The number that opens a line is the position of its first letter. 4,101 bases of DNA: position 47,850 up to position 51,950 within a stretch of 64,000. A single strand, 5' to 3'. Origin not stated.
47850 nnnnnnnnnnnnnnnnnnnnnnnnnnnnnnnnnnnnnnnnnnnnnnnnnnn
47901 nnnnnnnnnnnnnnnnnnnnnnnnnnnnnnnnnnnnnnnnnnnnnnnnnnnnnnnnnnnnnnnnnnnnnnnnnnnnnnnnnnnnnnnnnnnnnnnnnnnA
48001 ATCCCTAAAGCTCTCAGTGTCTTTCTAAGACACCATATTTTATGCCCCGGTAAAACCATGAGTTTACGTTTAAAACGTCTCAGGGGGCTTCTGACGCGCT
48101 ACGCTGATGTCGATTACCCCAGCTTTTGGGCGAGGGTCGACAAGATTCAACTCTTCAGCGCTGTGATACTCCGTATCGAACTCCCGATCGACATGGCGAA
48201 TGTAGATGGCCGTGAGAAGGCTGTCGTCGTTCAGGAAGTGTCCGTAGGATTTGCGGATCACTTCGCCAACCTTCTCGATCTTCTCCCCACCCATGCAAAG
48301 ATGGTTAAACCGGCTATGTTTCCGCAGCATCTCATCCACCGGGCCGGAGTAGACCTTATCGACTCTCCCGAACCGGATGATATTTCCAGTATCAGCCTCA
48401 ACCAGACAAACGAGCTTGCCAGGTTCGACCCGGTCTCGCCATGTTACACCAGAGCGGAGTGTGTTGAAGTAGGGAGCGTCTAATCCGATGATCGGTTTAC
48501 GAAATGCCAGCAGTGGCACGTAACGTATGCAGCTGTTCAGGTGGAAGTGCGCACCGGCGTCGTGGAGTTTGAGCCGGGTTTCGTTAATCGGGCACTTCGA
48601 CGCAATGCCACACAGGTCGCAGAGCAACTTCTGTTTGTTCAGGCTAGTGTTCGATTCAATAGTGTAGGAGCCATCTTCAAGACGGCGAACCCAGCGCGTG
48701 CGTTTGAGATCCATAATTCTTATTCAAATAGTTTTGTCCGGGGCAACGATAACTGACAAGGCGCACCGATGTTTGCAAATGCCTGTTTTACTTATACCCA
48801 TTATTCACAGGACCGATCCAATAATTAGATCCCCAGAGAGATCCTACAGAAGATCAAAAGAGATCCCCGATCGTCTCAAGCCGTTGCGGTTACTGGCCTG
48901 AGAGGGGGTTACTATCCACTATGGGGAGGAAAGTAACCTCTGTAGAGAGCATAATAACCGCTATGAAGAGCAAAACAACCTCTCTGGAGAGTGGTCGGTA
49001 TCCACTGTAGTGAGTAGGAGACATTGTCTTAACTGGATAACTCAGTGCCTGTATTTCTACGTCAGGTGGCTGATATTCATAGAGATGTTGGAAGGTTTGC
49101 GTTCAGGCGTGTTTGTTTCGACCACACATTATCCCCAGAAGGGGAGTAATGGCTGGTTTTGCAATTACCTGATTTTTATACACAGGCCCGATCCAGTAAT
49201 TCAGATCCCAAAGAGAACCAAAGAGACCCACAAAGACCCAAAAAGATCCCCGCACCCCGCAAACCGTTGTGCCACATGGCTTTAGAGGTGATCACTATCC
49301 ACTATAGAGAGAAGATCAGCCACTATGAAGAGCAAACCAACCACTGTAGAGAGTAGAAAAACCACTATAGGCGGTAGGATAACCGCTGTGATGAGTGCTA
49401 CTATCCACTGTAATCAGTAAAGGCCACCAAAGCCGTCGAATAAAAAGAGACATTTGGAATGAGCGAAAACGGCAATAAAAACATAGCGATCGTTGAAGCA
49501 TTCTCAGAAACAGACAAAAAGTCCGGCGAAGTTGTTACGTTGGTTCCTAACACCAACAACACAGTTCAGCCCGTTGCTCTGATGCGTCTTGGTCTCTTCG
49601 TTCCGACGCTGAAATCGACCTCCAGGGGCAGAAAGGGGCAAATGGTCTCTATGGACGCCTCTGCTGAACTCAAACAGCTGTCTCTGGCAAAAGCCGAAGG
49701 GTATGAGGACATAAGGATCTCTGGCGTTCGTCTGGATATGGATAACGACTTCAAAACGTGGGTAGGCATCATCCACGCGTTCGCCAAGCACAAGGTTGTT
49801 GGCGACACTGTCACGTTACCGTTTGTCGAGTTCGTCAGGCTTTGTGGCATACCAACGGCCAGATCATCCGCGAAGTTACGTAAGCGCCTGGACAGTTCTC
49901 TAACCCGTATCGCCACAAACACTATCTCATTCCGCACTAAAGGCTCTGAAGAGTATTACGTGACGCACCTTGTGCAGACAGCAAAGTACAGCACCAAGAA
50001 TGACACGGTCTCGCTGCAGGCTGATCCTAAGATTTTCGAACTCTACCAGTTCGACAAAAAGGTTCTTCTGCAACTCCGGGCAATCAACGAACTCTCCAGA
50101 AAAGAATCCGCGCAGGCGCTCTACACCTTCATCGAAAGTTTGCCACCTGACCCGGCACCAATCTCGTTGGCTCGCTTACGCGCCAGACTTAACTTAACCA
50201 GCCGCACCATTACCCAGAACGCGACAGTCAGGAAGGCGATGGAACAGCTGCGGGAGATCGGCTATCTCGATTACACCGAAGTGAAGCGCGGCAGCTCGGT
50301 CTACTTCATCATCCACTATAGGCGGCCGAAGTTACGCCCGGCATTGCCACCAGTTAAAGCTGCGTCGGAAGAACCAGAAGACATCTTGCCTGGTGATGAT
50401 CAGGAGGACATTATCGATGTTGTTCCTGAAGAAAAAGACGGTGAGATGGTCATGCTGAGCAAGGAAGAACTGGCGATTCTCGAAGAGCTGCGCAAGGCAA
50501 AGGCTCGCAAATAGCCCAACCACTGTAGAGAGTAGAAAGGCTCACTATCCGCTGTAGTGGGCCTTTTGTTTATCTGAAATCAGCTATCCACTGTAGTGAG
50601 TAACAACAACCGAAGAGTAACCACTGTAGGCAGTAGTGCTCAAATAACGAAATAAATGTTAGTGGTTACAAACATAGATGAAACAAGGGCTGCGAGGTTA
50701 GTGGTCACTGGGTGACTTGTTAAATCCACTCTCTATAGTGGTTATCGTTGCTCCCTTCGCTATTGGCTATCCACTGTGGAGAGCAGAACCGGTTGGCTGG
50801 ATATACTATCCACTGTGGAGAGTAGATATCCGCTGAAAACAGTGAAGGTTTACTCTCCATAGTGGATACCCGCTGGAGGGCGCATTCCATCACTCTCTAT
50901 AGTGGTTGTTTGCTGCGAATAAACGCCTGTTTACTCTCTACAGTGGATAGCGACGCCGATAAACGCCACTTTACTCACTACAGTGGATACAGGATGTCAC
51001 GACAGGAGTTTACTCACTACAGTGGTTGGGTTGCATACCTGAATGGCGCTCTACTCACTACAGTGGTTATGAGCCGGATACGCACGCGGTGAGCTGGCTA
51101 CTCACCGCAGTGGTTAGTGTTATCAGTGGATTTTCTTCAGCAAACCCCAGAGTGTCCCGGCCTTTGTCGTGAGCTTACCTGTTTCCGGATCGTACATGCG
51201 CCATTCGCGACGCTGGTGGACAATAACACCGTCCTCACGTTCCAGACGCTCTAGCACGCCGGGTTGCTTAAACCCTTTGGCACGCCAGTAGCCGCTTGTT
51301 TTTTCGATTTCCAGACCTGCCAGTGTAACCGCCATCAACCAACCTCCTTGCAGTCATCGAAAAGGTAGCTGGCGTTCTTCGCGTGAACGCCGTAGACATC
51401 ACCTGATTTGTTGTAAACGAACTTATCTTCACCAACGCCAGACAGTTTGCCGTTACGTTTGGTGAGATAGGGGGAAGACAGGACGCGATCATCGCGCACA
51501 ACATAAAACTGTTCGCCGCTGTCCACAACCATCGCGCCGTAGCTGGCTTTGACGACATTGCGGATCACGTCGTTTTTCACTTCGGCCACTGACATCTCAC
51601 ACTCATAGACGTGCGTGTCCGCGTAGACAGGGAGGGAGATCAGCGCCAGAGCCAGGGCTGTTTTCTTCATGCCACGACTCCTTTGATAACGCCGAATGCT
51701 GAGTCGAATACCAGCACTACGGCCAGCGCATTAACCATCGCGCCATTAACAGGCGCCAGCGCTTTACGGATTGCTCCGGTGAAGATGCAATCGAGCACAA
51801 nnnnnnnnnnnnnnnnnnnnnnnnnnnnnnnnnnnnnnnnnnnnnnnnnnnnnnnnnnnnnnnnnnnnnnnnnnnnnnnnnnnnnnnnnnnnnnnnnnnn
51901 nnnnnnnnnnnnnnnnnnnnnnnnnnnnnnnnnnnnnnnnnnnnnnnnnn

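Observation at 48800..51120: Plasmid-type replicon embedded in a phage genome: RepA-like initiator flanked by iteron arrays and a GATC cluster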

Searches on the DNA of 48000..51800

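Call 59: search_rna_families(source=window, start=48000, end=51800, threshold=evalue, max_evalue=0.1)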
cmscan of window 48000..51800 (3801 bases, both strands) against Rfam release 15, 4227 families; matches with E-value up to 0.1: 0.
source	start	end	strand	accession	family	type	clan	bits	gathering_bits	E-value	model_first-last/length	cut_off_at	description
